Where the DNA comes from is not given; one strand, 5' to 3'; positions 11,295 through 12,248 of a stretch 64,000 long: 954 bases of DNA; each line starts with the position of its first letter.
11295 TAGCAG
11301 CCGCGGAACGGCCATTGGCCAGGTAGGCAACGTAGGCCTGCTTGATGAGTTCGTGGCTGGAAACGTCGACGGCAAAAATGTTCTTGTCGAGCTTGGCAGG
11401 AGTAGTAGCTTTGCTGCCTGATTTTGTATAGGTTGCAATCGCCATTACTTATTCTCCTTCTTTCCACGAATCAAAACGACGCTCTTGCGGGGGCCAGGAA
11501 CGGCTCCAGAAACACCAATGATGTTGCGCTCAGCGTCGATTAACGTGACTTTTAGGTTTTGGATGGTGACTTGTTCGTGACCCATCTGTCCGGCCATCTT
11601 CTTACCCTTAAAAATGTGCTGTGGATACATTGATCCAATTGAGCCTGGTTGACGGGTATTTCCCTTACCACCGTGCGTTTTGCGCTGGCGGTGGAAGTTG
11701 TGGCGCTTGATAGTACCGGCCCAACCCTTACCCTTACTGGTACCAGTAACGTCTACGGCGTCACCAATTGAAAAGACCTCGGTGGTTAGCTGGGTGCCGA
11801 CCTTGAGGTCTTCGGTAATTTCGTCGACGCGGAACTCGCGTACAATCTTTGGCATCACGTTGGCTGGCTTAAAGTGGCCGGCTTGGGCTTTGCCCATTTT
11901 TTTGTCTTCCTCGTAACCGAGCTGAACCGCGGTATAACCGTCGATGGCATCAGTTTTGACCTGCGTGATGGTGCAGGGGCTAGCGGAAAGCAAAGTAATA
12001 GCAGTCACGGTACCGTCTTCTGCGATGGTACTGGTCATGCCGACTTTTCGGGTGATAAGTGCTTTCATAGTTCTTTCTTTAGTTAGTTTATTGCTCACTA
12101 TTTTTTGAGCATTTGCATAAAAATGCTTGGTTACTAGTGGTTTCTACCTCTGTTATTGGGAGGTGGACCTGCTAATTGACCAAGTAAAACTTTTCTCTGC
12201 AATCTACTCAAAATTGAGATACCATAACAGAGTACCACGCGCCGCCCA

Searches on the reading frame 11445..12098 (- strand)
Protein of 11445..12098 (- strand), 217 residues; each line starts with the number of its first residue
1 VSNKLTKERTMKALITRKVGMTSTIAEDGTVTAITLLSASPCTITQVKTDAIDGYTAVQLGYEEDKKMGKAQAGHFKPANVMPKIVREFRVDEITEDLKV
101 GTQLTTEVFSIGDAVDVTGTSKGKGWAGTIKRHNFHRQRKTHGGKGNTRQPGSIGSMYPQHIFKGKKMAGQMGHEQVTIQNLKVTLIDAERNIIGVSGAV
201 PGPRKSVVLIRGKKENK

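Call 77: search_protein_families(library=pfam, proteins=[window:11445-12098:-], max_evalue=0.01)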
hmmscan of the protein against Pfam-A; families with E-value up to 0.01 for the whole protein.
window:11445-12098:- (217 aa): 1 family
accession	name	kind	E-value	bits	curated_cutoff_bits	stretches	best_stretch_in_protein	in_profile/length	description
PF00297.29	Ribosomal_L3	-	2.8e-15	56.6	22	1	93-189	196-290/369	Ribosomal protein L3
